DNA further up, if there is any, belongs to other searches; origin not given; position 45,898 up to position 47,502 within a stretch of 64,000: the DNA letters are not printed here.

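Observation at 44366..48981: Minus-strand trio: secreted M28 peptidase, then B12-binding radical SAM, then a TPR protein with novel N-domain (overlapping stop/start)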

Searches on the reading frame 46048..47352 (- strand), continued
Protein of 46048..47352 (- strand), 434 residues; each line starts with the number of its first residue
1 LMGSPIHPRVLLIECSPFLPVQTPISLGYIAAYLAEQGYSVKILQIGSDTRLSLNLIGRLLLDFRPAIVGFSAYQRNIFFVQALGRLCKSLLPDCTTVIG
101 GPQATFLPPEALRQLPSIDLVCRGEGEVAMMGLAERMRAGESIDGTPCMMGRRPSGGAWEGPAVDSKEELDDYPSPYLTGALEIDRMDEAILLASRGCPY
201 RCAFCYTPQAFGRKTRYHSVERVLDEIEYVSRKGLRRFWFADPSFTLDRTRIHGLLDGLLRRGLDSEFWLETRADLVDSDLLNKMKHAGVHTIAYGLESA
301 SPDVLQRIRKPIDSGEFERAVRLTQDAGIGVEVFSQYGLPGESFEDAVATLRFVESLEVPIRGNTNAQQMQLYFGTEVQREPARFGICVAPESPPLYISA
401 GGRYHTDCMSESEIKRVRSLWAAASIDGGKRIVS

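Call 11: find_encoding_contigs(protein=P0063, flank=8000, max_places=1)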
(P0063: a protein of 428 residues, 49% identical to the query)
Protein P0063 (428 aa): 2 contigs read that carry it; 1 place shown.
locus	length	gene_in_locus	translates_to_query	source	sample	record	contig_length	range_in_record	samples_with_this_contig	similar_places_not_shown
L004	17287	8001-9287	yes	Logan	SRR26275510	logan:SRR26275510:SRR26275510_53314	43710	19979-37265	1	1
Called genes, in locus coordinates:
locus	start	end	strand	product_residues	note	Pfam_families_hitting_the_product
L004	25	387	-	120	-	PF01121:CoaE, PF00226:DnaJ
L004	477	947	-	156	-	PF01592:NifU_N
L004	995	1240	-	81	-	PF09723:Zn_ribbon_8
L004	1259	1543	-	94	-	PF01883:FeS_assembly_P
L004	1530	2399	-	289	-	PF01656:CbiA, PF13614:AAA_31 (faint), PF12838:Fer4_7 (faint), PF13187:Fer4_9 (faint), PF13484:Fer4_16 (faint), PF00037:Fer4 (weak), PF00037:Fer4 (weak), PF10609:ParA (weak), +3 more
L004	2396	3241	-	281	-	PF01656:CbiA, PF10609:ParA (weak), PF13614:AAA_31 (faint), PF12838:Fer4_7 (faint), PF25160:LdpA_Fe-S-bd (faint), PF12837:Fer4_6 (faint), PF14697:Fer4_21 (weak), PF00037:Fer4 (weak)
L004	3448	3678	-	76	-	-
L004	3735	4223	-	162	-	PF02579:Nitro_FeMo-Co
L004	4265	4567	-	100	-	-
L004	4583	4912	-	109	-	PF02579:Nitro_FeMo-Co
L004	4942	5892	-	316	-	PF10609:ParA, PF01656:CbiA, PF02374:ArsA_ATPase (weak), PF13614:AAA_31 (weak)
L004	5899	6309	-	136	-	PF02579:Nitro_FeMo-Co (weak)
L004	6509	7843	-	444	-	PF00989:PAS, PF08448:PAS_4, PF13426:PAS_9, PF00158:Sigma54_activat, PF14532:Sigma54_activ_2, PF07728:AAA_5, PF25601:AAA_lid_14, PF02954:HTH_8, +1 more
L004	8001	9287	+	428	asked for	PF02310:B12-binding, PF04055:Radical_SAM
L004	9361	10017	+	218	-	-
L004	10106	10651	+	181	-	-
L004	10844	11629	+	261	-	PF01946:Thi4, PF00890:FAD_binding_2 (weak), PF01266:DAO (weak), PF07992:Pyr_redox_2 (weak), PF12831:FAD_oxidored, PF13450:NAD_binding_8 (weak)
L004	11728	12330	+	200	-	PF12654:DUF3786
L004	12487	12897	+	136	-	PF12675:DUF3795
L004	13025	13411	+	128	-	PF03625:DUF302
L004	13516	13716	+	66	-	-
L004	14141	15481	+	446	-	PF13347:MFS_2 (weak), PF05977:MFS_3, PF07690:MFS_1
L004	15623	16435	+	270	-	PF12724:Flavodoxin_5, PF12838:Fer4_7 (faint), PF14697:Fer4_21 (faint), PF12797:Fer4_2 (faint), PF12837:Fer4_6 (faint), PF13237:Fer4_10 (weak), PF13187:Fer4_9 (weak), PF00037:Fer4 (weak), +2 more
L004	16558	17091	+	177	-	PF01209:Ubie_methyltran, PF08704:GCD14, PF13489:Methyltransf_23, PF07021:MetW, PF13847:Methyltransf_31, PF08241:Methyltransf_11, PF08242:Methyltransf_12, PF13649:Methyltransf_25, +2 more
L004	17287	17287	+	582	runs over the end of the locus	PF13432:TPR_16 (weak), PF12895:ANAPC3, PF13424:TPR_12, PF12895:ANAPC3, PF14559:TPR_19, PF00515:TPR_1, PF07719:TPR_2, PF13424:TPR_12, +18 more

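Call 12: find_encoding_contigs(protein=P0108, flank=8000, max_places=1)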
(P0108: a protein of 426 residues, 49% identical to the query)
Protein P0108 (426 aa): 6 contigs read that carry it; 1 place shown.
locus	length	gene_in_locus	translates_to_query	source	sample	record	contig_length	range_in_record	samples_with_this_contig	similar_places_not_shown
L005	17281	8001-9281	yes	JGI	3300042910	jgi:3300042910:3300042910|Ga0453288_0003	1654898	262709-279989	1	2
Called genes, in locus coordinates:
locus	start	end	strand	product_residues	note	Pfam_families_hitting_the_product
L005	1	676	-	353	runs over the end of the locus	PF01137:RTC, PF05189:RTC_insert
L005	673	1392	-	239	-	PF02633:Creatininase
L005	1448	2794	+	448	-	PF00919:UPF0004, PF04055:Radical_SAM, PF01938:TRAM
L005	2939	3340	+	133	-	-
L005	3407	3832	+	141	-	PF26390:MamS_MamX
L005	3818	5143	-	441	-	PF00072:Response_reg, PF00158:Sigma54_activat, PF01078:Mg_chelatase (faint), PF14532:Sigma54_activ_2, PF00004:AAA (weak), PF07728:AAA_5, PF25601:AAA_lid_14, PF02954:HTH_8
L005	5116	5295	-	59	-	PF02518:HATPase_c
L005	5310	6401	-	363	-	PF00512:HisKA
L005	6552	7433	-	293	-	PF01650:Peptidase_C13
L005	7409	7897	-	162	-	PF14792:DNA_pol_B_palm (weak), PF14791:DNA_pol_B_thumb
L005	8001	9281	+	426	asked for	PF02310:B12-binding, PF04055:Radical_SAM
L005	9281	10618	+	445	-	PF13176:TPR_7 (faint), PF12895:ANAPC3 (faint), PF13174:TPR_6 (faint), PF13374:TPR_10 (faint), PF13424:TPR_12 (weak), PF00515:TPR_1, PF07719:TPR_2 (weak), PF13181:TPR_8 (weak), +3 more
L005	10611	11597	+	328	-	PF13192:Thioredoxin_3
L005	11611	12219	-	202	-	PF03358:FMN_red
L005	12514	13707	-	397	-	PF11845:Tll0287-like, PF00990:GGDEF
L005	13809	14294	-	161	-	-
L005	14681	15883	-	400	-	PF00926:DHBP_synthase, PF00925:GTP_cyclohydro2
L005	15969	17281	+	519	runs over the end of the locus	PF03023:MurJ, PF01554:MatE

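Call 13: find_encoding_contigs(protein=P0120, flank=8000, max_places=1)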
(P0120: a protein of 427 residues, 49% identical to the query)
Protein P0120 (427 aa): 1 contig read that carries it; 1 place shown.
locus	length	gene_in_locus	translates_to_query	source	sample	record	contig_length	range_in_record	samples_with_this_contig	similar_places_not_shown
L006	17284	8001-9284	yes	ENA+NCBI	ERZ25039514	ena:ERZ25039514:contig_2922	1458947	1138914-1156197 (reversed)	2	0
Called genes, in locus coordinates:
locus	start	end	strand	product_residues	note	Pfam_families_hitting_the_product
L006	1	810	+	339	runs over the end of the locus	PF02754:CCG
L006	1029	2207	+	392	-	PF01565:FAD_binding_4, PF02913:FAD-oxidase_C (weak)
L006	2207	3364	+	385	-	PF13183:Fer4_8, PF02754:CCG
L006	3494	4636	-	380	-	PF00108:Thiolase_N, PF02803:Thiolase_C, PF22691:Thiolase_C_1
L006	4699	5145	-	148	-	PF01796:OB_ChsH2_C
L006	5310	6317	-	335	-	PF00753:Lactamase_B, PF12706:Lactamase_B_2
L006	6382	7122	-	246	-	PF13938:DUF4213, PF04016:DUF364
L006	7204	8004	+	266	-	-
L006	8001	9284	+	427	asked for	PF02310:B12-binding, PF04055:Radical_SAM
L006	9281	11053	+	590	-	PF13432:TPR_16 (faint), PF13428:TPR_14 (faint), PF25062:ARM_TT21_N (faint), PF13424:TPR_12 (weak), PF14559:TPR_19 (weak), PF00515:TPR_1 (weak), PF07719:TPR_2 (weak), PF13424:TPR_12, +7 more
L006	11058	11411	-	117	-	PF08821:CGGC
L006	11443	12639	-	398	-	PF03916:NrfD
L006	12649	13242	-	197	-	PF12838:Fer4_7 (faint), PF13187:Fer4_9 (faint), PF13237:Fer4_10 (faint), PF13247:Fer4_11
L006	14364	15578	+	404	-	PF01077:NIR_SIR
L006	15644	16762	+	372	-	PF03460:NIR_SIR_ferr, PF01077:NIR_SIR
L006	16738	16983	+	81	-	-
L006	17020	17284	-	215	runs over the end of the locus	-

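Call 21: search_solved_structures(query=window:46048-47352:-, max_evalue=0.001)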
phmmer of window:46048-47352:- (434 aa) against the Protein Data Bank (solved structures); distinct sequences matched with E-value up to 0.001: 8.
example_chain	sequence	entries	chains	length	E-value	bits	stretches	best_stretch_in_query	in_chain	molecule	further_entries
9ccb_A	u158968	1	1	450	2.4e-20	76.1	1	97-357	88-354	Radical SAM core domain-containing protein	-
6fd2_B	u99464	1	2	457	1.3e-17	67.1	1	186-417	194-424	Putative apramycin biosynthetic oxidoreductase 4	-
7kdx_A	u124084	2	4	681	3e-16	62.6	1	65-247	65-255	Methyltransferase TokK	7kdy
6wte_A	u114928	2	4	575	2.1e-12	49.9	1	191-370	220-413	B12-binding domain-containing protein | Tryptophan-C2-methyltransferase containing B12-binding domain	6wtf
9n1b_A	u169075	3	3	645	2.8e-12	49.5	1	2-247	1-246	Radical SAM protein | Radical SAM enzyme CysS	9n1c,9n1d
5ul2_A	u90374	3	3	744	1.1e-11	47.6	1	22-333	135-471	OxsB protein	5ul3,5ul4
4jc0_A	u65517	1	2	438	3e-05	26.3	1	182-359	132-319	Ribosomal protein S12 methylthiotransferase RimO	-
2qgq_A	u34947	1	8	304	5e-05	25.6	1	192-359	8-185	Protein TM_1862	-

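Call 35: find_related_loci(query=A5, collection=genome_contigs, flank=6000)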
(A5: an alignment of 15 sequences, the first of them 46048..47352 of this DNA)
Query A5 (434 aa) in genome_contigs; peptide patterns used: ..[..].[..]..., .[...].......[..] (x = any residue, [..] = any of these).
222 stretches matched a pattern; 186 encode a relative of the query (tblastn E <= 1e-3); the best 80 are kept; 80 distinct loci.
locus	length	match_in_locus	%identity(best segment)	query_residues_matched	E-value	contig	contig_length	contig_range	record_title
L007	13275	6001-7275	60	10-434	3e-169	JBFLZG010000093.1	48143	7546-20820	MAG: bacterium isolate MAG105 MAG105_93, whole genome shotgun sequence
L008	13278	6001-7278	58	9-434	8e-167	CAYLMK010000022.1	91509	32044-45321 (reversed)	MAG TPA_asm: uncultured Thermodesulfobacteriota bacterium isolate binchicken_co274_253 genome assembly, contig: NODE_613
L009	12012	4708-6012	57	3-434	7e-166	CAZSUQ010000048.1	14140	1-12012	MAG TPA_asm: uncultured Thermodesulfobacteriota bacterium isolate binchicken_co97_83 genome assembly, contig: NODE_17284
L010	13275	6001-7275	56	10-434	2e-161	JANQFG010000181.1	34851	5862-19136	MAG: bacterium isolate PL23a_bin.76 k99_2250019, whole genome shotgun sequence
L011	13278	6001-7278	55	9-434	2e-161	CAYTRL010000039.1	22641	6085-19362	MAG TPA_asm: uncultured Thermodesulfobacteriota bacterium isolate binchicken_co65_60 genome assembly, contig: NODE_9374_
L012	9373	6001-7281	50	9-434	2e-146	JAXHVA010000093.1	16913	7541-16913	MAG: Thermodesulfobacteriota bacterium isolate MAG65_tar_biofilm MAG65_93, whole genome shotgun sequence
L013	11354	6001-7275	49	9-434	4e-144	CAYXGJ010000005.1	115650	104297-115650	MAG TPA_asm: uncultured Thermodesulfatator sp. isolate SRP104967_co1_29 genome assembly, contig: NODE_27_length_115650_c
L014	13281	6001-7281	49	9-434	3e-144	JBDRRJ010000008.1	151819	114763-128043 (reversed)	MAG: Pseudomonadota bacterium isolate MEGAHIT-group-2.91 k141_1087790, whole genome shotgun sequence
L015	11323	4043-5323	49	9-434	8e-143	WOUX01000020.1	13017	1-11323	MAG: bacterium isolate X2_MetaBAT.32 scaffold_1328, whole genome shotgun sequence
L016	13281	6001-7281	49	9-434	9e-143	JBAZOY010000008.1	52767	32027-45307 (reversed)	MAG: Syntrophales bacterium isolate SO_2017_SWC_17 scaffold_590_c1_LP-4_2017, whole genome shotgun sequence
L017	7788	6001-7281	49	9-434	8e-143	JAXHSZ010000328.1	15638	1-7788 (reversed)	MAG: Thermodesulfobacteriota bacterium isolate MAG11_tar_biofilm MAG11_328, whole genome shotgun sequence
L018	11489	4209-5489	50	9-434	1e-142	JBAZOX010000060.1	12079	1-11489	MAG: Desulfobacteria bacterium isolate SO_2017_SWC_16 scaffold_4579_c1_LP-4_2017, whole genome shotgun sequence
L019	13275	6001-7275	49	9-434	2e-142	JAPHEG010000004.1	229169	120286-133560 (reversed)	MAG: Candidatus Thermodesulfobacterium syntrophicum isolate MCA70 c_000000000004, whole genome shotgun sequence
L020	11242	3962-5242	50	9-434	5e-142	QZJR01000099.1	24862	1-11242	MAG: Deltaproteobacteria bacterium isolate SURF_34 Ga0104751_1002985, whole genome shotgun sequence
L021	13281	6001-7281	48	9-434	4e-142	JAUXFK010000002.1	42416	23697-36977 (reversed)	MAG: Deltaproteobacteria bacterium isolate CSMAG_2901 CSMAG_2901_k117_8482034_length_42416_cov_14.2946, whole genome sho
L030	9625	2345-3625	48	9-434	5e-138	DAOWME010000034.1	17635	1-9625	MAG TPA_asm: Deltaproteobacteria bacterium isolate CSMAG_2994 CSMAG_2994_k141_171244_length_17635_cov_59.1829, whole gen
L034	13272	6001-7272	52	10-434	2e-136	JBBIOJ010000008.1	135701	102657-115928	MAG: Desulfarculaceae bacterium isolate QNF170220_bin_277 NODE_138_length_135701_cov_10.250910, whole genome shotgun seq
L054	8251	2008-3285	45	9-434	4e-134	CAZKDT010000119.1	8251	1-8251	MAG TPA_asm: uncultured Desulfobacteraceae bacterium isolate binchicken_co357_137 genome assembly, contig: NODE_4485_len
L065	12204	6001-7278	46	9-434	1e-132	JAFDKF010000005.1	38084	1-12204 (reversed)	MAG: Deltaproteobacteria bacterium isolate Meg22_46_Bin_1 Meg22_46_Bin_1_scaffold_922, whole genome shotgun sequence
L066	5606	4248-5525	48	9-434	2e-133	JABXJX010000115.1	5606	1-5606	MAG: Desulfobacterales bacterium isolate CR_Bin_073 NODE_147_length_5606_cov_6.454151, whole genome shotgun sequence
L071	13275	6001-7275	47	9-433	2e-132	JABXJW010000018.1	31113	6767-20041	MAG: Desulfobacterales bacterium isolate CR_Bin_276 NODE_25_length_31113_cov_8.548524, whole genome shotgun sequence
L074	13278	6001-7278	45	9-434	7e-132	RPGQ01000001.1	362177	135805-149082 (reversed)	MAG: Desulfobacteraceae bacterium Eth-SRB2 Scaffold0_pilon, whole genome shotgun sequence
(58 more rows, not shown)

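Call 52: search_protein_families(library=pfam, proteins=[L018:5606-6643:+, L018:6757-7320:+, L018:7332-7667:+, L018:8234-9019:+, L015:5774-6625:+, L002:7514-8041:+, L006:7204-8004:+, L071:3675-5780:-, L005:10611-11597:+, L004:9361-10017:+], max_evalue=0.001)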
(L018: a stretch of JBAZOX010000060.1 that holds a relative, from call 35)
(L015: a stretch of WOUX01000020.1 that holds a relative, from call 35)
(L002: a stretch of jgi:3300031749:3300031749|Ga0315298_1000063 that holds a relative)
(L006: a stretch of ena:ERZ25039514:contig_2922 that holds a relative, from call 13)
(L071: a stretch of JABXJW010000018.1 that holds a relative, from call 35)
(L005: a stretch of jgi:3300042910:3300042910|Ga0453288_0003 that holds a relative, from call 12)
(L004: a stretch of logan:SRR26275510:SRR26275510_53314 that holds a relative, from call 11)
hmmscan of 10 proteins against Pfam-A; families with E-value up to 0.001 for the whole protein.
L018:5606-6643:+ (345 aa): 0 families

L018:6757-7320:+ (187 aa): 0 families

L018:7332-7667:+ (111 aa): 1 family
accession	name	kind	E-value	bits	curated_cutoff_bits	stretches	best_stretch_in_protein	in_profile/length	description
PF09720.15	Unstab_antitox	-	2.3e-11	44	23.3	1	49-102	1-54/54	Putative addiction module component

L018:8234-9019:+ (261 aa): 9 families
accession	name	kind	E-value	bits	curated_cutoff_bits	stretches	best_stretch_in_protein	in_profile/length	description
PF01946.23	Thi4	-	1.5e-80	270.3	26.2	1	9-239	1-235/235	Thi4 family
PF12831.13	FAD_oxidored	-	1.2e-09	38.5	27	1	27-146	1-130/416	FAD dependent oxidoreductase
PF00890.30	FAD_binding_2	-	5.9e-09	36.1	20.4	1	27-65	1-46/414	FAD binding domain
PF01266.30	DAO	-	1.7e-07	31.6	27.9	1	27-64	1-39/353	FAD dependent oxidoreductase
PF13450.12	NAD_binding_8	-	8.5e-07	29.6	21.9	1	30-62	1-33/68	NAD(P)-binding Rossmann-like domain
PF07992.20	Pyr_redox_2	-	8.8e-06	25.8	26.1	1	27-80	2-51/291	Pyridine nucleotide-disulphide oxidoreductase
PF01494.25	FAD_binding_3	-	2e-05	24.4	22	1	25-57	1-33/349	FAD binding domain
PF03486.20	HI0933_like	-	0.00069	19.6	50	1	27-61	2-36/244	HI0933-like protein Rossmann domain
PF01134.28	GIDA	-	0.00072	19.2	22.1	0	27-59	1-33/391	Glucose inhibited division protein A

L015:5774-6625:+ (283 aa): 8 families
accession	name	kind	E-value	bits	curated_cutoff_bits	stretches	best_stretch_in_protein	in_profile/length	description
PF01946.23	Thi4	-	3.3e-81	272.4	26.2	1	31-261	1-235/235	Thi4 family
PF12831.13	FAD_oxidored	-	1.6e-09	38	27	1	49-168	1-130/416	FAD dependent oxidoreductase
PF00890.30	FAD_binding_2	-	8.8e-09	35.5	20.4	1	49-87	1-46/414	FAD binding domain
PF01266.30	DAO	-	2.8e-07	30.8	27.9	1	49-85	1-38/353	FAD dependent oxidoreductase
PF13450.12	NAD_binding_8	-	9.8e-07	29.4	21.9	1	52-84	1-33/68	NAD(P)-binding Rossmann-like domain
PF07992.20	Pyr_redox_2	-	5e-06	26.6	26.1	1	49-104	2-53/291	Pyridine nucleotide-disulphide oxidoreductase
PF01494.25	FAD_binding_3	-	2.5e-05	24.1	22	1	47-79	1-33/349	FAD binding domain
PF03486.20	HI0933_like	-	0.00073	19.5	50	1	49-83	2-36/244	HI0933-like protein Rossmann domain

L002:7514-8041:+ (175 aa): 1 family
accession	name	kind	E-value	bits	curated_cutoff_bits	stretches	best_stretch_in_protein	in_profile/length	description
PF13588.12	HSDR_N_2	-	3.8e-05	24.2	25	1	58-125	35-103/110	Type I restriction enzyme R protein N terminus (HSDR_N)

L006:7204-8004:+ (266 aa): 2 families
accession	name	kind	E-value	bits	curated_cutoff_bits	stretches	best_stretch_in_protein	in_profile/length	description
PF08242.18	Methyltransf_12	-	0.00065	20.8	30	0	129-197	2-71/98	Methyltransferase domain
PF13649.12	Methyltransf_25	-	0.00074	20.6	27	0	129-197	3-70/97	Methyltransferase domain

L071:3675-5780:- (702 aa): 7 families
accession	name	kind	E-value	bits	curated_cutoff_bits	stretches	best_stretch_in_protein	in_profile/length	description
PF13549.11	ATP-grasp_5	-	2.3e-83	279.4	27.6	1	479-700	2-221/221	ATP-grasp domain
PF13607.11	Succ_CoA_lig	-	1.2e-54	184.2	27.4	1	156-293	1-138/138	Succinyl-CoA ligase like flavodoxin domain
PF13380.12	CoA_binding_2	-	1.2e-25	90.6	22.8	1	15-139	2-114/116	CoA binding domain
PF19045.5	Ligase_CoA_2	-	2.3e-20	73.7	23.7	1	305-449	2-152/162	Ligase-CoA domain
PF02629.25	CoA_binding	-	6.8e-15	56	22.3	1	13-104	3-97/97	CoA binding domain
PF08442.15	ATP-grasp_2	-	2.1e-05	24.7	29.5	1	487-613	2-133/202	ATP-grasp domain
PF00549.24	Ligase_CoA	-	7.8e-05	23.2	24.5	0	163-269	2-115/128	CoA-ligase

L005:10611-11597:+ (328 aa): 3 families
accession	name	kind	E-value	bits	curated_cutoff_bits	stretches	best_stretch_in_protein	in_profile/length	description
PF13192.12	Thioredoxin_3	-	1.4e-10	41.4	24.8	1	114-184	1-68/76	Thioredoxin domain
PF21873.2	Thioredoxin_17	-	8.4e-05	23.4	24.8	1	33-94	23-79/80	Thioredoxin-like domain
PF13646.12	HEAT_2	-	0.00057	20.5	27.7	0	265-323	2-60/88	HEAT repeats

L004:9361-10017:+ (218 aa): 0 families
